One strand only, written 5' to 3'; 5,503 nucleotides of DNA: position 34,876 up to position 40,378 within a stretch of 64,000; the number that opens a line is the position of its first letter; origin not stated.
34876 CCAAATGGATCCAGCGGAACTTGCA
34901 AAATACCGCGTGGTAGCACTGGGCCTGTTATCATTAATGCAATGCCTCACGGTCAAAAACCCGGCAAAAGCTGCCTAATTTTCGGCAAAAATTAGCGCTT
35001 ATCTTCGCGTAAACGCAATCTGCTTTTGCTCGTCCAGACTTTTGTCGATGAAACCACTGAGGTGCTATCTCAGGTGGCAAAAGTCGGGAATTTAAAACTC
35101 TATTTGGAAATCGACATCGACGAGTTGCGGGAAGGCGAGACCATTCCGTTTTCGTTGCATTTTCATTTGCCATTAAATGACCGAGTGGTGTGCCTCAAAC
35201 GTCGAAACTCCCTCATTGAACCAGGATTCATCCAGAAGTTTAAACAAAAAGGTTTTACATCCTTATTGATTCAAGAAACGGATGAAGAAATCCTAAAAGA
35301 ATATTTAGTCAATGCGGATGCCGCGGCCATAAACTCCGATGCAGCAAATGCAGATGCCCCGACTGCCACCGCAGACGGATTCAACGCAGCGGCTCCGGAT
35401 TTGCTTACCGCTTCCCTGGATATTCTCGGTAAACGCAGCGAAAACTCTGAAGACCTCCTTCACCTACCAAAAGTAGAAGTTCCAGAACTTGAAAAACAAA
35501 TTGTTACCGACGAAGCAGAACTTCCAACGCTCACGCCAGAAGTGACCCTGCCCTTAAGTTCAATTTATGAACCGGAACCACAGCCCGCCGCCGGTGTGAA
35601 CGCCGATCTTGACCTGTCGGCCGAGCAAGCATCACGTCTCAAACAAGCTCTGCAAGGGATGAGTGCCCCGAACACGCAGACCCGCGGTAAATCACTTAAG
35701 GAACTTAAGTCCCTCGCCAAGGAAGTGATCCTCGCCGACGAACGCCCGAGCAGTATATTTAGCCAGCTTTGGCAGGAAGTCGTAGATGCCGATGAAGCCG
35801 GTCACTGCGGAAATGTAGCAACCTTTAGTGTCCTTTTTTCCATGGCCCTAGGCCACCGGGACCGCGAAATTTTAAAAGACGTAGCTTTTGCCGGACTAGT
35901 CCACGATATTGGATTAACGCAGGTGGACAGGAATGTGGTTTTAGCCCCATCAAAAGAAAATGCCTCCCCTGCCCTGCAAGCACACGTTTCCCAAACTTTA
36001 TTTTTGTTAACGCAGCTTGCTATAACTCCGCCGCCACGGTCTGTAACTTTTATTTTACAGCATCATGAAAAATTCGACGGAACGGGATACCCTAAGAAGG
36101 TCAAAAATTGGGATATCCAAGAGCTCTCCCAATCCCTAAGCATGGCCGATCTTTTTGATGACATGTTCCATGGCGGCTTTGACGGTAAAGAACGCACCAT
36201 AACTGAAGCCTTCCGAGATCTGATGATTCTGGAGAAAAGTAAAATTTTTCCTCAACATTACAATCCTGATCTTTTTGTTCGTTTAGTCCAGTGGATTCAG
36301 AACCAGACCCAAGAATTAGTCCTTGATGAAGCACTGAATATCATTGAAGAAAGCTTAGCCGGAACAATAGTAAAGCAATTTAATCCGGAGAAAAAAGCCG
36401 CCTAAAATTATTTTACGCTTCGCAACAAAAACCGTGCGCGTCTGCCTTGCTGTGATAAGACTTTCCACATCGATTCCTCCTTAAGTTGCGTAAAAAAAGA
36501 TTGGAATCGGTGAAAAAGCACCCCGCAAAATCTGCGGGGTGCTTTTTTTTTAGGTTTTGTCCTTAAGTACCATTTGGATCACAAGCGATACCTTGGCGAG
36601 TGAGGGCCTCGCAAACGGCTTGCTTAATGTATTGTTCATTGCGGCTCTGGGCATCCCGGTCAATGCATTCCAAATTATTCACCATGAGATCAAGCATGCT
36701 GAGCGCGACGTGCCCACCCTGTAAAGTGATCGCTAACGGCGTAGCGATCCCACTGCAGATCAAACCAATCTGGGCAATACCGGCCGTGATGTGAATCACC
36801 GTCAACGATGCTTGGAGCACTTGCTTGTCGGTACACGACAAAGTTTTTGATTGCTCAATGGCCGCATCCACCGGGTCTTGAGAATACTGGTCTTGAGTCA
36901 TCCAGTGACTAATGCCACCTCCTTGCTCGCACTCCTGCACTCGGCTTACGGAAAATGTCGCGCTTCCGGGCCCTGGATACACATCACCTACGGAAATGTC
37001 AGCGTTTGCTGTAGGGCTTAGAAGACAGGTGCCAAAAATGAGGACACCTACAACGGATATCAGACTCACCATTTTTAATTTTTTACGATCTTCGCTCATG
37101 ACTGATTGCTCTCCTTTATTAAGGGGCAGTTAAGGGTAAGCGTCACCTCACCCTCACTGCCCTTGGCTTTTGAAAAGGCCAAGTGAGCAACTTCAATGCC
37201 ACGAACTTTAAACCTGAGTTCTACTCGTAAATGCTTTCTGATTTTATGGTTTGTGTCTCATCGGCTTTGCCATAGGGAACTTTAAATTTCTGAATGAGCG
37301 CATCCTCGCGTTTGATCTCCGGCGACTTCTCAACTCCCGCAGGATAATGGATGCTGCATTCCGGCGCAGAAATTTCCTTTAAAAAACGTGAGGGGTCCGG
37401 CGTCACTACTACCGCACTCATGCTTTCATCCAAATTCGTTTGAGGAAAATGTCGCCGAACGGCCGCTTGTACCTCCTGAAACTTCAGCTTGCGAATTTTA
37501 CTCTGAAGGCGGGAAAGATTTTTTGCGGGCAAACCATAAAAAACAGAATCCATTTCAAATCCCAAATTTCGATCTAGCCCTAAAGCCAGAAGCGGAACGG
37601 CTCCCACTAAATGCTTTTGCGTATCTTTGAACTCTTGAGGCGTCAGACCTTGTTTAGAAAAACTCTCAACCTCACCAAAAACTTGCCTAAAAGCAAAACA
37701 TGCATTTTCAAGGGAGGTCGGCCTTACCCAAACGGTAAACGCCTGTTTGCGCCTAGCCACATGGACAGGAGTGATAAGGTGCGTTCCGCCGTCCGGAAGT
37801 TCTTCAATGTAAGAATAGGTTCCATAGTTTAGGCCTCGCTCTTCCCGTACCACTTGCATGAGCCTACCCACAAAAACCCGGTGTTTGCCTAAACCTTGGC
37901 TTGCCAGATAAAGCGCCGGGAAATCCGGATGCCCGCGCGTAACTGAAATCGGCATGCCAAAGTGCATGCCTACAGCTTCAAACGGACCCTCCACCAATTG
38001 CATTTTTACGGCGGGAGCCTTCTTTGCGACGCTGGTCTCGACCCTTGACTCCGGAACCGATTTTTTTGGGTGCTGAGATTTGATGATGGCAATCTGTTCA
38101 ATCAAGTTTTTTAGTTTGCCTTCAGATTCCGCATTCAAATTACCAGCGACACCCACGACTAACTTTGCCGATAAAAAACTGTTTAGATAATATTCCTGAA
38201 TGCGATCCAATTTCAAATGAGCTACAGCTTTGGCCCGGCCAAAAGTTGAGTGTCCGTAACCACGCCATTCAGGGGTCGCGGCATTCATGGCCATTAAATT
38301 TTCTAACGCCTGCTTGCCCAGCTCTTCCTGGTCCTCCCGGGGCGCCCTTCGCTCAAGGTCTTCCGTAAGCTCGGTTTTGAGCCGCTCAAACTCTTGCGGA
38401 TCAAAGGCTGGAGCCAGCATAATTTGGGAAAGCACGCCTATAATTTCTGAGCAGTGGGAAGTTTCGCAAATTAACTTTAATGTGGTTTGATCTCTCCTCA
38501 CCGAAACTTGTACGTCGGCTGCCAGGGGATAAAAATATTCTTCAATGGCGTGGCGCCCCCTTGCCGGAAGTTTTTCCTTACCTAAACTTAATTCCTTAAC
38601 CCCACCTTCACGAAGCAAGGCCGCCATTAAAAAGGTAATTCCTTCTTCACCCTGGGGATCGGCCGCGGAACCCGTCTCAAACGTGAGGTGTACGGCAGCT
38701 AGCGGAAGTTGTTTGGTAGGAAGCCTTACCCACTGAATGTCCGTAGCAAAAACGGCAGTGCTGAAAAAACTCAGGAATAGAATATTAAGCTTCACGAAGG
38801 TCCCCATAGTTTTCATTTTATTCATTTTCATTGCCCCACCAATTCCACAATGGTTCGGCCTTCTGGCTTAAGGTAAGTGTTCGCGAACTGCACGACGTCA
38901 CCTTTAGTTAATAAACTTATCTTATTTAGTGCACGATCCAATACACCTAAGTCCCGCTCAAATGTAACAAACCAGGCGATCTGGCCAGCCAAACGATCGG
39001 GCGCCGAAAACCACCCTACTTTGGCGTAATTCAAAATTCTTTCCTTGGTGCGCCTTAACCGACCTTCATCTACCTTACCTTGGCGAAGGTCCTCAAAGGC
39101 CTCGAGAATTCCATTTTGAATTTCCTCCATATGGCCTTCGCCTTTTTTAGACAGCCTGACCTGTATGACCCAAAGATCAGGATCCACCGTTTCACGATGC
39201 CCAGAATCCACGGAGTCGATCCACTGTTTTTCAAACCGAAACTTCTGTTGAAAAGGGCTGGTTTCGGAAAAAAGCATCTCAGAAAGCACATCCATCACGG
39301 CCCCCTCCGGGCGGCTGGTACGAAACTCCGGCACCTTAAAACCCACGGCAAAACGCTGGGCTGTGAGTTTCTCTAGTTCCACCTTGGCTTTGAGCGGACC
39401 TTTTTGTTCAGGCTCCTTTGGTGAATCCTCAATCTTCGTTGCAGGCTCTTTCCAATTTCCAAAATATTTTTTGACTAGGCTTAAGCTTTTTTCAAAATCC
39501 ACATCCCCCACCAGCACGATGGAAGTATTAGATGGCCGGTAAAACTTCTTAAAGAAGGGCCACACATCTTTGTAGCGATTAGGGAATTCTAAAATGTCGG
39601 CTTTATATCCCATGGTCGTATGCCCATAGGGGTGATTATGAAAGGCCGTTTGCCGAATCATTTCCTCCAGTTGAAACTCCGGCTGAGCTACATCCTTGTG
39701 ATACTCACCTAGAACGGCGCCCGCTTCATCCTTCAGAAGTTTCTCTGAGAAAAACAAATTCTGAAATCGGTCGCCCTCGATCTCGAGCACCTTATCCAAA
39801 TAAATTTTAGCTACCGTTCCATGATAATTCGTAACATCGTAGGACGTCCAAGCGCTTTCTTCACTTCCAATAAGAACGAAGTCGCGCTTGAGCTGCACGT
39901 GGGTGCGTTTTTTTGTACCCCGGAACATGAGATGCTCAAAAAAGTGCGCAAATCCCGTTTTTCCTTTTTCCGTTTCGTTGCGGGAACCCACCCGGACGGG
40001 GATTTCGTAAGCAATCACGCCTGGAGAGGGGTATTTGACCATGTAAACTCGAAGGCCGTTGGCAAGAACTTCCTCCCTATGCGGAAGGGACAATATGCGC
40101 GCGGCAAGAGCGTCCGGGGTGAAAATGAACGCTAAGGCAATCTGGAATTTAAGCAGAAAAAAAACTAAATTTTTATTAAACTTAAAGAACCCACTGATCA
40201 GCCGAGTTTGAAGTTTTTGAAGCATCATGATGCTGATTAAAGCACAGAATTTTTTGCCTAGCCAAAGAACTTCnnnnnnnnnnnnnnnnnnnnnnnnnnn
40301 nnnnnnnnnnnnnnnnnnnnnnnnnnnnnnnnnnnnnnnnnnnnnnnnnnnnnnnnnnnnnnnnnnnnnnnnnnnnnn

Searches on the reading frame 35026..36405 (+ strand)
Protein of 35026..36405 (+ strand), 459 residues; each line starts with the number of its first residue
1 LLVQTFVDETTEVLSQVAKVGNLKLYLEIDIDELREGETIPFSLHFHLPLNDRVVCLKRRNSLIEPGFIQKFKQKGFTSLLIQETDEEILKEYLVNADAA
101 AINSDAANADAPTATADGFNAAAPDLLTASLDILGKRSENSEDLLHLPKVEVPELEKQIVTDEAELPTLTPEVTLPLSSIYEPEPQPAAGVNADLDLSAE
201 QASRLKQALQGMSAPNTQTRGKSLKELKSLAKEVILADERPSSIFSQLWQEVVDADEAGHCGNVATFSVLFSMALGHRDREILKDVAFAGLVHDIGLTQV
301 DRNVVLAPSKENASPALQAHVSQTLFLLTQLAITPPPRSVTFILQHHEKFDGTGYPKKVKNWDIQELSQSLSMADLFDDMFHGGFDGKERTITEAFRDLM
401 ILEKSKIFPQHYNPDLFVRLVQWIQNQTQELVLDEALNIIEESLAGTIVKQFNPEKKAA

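Call 53: search_protein_families(library=pfam, proteins=[window:35026-36405:+])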
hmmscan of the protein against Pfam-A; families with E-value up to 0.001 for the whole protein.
window:35026-36405:+ (459 aa): 2 families
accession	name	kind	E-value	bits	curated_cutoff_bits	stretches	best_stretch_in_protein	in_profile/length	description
PF13487.12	HD_5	-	2.9e-15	56.9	27.2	1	278-400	35-159/170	HD domain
PF01966.28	HD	-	5.2e-05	24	22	1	259-374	3-110/116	HD domain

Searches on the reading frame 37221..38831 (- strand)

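Call 106: search_protein_families(library=pfam, proteins=[window:37221-38831:-], max_evalue=0.00001)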
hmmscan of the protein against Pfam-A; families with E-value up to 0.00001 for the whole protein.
window:37221-38831:- (536 aa): 2 families
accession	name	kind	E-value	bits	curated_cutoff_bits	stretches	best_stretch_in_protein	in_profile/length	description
PF00675.25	Peptidase_M16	-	2.7e-08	34.3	22.3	1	43-161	11-118/149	Insulinase (Peptidase family M16)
PF05193.26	Peptidase_M16_C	-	6.4e-08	33.1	23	1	206-405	2-178/181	Peptidase M16 inactive domain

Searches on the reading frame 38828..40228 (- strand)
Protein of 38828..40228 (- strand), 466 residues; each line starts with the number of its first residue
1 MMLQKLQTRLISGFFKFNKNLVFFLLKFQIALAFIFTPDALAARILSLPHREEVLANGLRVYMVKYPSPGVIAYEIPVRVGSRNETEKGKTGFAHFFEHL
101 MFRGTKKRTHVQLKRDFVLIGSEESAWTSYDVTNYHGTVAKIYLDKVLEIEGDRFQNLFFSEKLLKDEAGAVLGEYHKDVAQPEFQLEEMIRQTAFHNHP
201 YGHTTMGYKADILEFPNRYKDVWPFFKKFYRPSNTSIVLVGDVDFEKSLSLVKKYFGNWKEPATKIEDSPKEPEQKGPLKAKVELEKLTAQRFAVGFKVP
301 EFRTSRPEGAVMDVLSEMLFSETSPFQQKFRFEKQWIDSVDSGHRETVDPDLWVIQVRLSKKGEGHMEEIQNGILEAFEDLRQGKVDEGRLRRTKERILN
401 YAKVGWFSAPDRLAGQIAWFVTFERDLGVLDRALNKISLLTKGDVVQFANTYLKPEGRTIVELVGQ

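Call 106: search_protein_families(library=pfam, proteins=[window:38828-40228:-], max_evalue=0.00001)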
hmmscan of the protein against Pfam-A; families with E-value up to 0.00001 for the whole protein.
window:38828-40228:- (466 aa): 2 families
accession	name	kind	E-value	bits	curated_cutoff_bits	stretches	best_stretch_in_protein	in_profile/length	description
PF05193.26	Peptidase_M16_C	-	5.8e-31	108.2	23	1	219-397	4-180/181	Peptidase M16 inactive domain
PF00675.25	Peptidase_M16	-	7.1e-22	78.4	22.3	1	75-207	16-147/149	Insulinase (Peptidase family M16)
